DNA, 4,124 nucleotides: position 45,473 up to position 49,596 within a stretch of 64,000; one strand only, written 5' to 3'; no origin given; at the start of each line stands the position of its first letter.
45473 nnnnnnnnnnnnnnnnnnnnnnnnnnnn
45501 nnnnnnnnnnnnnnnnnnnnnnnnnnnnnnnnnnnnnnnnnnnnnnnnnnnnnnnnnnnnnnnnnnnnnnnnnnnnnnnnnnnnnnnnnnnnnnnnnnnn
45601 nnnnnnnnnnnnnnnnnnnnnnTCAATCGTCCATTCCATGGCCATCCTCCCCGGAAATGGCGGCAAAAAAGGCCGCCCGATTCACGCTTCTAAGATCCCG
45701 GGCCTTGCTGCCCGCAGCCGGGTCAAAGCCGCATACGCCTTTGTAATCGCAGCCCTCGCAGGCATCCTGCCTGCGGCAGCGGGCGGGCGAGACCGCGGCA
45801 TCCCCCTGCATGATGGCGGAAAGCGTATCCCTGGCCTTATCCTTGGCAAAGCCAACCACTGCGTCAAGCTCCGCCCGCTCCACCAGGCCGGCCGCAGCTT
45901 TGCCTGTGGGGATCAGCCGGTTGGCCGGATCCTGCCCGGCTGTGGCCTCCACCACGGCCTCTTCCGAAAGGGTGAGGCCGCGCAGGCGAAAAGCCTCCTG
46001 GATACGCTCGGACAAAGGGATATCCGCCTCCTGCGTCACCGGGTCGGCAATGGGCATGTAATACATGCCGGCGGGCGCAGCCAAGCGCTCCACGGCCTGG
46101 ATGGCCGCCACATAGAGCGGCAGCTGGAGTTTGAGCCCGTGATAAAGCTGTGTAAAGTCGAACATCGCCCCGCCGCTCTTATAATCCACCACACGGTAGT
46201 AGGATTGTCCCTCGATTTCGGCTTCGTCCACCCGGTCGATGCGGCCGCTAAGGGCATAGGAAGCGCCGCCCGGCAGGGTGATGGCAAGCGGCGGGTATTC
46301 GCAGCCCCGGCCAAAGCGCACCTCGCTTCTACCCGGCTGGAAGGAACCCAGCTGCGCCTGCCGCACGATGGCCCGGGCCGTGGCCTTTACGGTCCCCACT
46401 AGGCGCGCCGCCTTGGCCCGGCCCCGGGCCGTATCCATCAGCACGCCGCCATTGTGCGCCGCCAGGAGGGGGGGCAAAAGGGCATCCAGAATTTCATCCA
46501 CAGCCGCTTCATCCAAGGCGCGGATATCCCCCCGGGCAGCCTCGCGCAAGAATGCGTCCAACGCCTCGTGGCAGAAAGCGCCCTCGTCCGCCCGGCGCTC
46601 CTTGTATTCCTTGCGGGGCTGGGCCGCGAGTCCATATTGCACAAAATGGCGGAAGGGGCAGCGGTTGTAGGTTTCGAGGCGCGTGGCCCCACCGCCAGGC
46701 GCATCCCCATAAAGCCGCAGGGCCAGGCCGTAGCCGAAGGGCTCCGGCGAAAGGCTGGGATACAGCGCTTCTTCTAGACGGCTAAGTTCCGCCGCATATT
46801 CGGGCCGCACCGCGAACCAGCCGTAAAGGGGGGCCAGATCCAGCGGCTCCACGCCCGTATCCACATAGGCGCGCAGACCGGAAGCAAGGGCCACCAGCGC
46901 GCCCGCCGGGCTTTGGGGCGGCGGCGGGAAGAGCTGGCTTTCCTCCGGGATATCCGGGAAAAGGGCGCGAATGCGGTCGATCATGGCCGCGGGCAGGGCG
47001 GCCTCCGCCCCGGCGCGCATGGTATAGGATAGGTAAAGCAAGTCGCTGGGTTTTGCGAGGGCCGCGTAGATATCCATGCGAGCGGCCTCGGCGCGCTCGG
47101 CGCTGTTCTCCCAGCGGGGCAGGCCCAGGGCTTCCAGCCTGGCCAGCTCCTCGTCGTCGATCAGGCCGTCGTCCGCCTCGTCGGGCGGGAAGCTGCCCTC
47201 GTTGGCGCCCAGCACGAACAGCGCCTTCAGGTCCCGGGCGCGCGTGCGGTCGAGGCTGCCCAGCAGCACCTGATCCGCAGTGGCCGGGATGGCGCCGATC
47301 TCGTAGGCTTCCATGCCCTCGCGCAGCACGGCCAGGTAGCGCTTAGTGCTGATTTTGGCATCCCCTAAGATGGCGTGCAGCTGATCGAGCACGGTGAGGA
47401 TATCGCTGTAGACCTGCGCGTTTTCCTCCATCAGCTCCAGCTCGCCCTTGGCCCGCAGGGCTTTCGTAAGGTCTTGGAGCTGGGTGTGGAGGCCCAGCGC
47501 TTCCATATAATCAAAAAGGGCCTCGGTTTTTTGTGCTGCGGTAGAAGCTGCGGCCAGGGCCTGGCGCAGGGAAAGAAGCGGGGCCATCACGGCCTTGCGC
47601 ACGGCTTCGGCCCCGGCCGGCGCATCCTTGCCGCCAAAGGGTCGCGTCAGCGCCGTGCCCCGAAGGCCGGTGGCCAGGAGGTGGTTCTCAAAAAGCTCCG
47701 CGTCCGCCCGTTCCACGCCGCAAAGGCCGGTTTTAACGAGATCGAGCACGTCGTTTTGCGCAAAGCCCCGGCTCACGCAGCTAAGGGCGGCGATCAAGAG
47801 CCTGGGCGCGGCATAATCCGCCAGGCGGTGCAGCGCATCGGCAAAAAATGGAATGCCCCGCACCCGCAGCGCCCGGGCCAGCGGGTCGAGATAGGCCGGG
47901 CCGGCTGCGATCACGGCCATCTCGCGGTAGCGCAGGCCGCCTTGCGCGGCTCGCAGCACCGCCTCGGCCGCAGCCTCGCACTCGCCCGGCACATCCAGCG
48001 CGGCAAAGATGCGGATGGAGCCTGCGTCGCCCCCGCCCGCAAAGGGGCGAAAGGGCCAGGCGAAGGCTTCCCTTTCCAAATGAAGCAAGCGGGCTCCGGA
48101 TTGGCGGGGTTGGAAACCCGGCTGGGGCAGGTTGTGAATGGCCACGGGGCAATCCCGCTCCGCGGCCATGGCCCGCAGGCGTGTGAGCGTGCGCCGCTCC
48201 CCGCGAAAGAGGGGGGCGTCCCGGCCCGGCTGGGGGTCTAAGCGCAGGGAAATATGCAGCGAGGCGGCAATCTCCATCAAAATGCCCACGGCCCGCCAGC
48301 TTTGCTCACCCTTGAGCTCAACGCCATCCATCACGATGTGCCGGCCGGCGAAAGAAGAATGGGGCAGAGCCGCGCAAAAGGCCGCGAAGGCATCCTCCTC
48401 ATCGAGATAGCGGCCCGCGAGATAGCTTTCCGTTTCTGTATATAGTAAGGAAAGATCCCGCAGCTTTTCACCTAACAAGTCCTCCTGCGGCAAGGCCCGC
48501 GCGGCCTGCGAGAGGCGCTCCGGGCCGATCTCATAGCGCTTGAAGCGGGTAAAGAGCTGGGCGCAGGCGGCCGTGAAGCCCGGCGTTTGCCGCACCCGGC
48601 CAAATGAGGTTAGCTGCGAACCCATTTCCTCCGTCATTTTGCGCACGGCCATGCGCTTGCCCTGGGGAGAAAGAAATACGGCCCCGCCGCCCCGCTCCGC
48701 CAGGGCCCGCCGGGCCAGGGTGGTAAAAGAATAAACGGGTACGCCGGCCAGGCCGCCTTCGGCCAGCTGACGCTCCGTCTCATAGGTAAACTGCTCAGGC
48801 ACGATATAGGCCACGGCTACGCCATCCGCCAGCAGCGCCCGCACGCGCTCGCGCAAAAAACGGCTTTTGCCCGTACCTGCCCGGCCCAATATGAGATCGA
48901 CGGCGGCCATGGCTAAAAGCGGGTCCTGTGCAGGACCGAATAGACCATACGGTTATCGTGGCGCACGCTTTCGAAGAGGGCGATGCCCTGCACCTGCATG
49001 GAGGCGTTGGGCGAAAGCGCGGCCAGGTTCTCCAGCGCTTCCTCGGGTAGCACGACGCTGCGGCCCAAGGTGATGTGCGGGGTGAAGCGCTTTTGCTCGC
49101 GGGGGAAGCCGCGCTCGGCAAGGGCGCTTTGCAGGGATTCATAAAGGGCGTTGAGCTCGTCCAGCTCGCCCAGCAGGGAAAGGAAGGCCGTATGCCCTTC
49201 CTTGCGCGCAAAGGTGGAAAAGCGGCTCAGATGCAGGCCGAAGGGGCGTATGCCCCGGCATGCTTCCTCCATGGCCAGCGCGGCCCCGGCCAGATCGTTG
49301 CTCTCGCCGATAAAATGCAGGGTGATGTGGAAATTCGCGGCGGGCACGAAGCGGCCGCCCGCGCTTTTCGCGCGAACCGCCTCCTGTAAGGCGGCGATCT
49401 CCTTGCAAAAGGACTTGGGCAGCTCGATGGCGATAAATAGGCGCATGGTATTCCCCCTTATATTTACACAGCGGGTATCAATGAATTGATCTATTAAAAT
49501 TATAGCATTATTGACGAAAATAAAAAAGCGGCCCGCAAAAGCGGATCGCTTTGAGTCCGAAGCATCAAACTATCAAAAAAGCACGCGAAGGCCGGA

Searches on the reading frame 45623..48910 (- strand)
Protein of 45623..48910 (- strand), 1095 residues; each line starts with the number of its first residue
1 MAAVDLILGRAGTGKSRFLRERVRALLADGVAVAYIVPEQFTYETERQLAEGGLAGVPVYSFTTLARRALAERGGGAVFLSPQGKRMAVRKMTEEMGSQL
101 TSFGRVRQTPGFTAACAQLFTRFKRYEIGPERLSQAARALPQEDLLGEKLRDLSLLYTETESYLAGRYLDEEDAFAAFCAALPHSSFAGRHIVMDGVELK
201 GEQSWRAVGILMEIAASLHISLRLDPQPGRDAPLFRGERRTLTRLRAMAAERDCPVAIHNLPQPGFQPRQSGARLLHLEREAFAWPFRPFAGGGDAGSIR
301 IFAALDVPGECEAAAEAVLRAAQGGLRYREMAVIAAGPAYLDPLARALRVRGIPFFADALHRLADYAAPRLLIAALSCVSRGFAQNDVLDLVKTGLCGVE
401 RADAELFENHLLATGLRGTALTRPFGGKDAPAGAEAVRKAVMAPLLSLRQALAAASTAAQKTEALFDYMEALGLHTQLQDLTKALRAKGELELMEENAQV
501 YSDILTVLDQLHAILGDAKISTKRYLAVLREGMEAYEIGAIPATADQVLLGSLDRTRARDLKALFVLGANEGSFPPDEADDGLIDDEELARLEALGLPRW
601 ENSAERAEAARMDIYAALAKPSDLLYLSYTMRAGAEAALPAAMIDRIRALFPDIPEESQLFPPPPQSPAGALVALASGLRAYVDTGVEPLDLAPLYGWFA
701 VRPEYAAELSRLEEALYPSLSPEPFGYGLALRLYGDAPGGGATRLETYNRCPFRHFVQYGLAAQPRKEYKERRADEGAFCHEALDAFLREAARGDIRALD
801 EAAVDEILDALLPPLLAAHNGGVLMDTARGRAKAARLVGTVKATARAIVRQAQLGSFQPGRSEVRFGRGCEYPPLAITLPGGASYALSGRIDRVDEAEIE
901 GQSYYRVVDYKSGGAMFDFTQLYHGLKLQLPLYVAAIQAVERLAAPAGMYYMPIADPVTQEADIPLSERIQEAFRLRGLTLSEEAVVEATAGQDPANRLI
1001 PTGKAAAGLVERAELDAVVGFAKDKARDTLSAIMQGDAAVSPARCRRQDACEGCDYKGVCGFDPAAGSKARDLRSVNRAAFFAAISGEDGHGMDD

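Call 45: search_protein_families(library=pfam, proteins=[window:45623-48910:-], max_evalue=0.00001)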
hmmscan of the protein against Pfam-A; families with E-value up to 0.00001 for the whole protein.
window:45623-48910:- (1095 aa): 2 families
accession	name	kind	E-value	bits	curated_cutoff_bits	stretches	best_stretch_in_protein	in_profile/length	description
PF21445.3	ADDB_N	-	1.3e-51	175.9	26.6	1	6-279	1-290/290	ADDB, N-terminal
PF12705.13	PDDEXK_1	-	2.9e-35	122.8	22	1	742-1060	4-246/247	PD-(D/E)XK nuclease superfamily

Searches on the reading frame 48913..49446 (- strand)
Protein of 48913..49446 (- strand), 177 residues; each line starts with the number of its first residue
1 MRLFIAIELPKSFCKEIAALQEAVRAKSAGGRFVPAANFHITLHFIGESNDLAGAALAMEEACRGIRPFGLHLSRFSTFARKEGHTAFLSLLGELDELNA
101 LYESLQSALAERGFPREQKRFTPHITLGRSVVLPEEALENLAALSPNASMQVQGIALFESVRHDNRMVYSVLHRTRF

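Call 45: search_protein_families(library=pfam, proteins=[window:48913-49446:-], max_evalue=0.00001)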
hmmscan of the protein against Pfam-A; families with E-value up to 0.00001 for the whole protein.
window:48913-49446:- (177 aa): 2 families
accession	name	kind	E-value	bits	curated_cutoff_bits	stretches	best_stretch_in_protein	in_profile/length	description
PF02834.22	LigT_PEase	-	9e-27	93.5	23.3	2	7-82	1-80/87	LigT like Phosphoesterase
PF13563.12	2_5_RNA_ligase2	-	3.9e-20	72.9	27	1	10-163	2-151/152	2'-5' RNA ligase superfamily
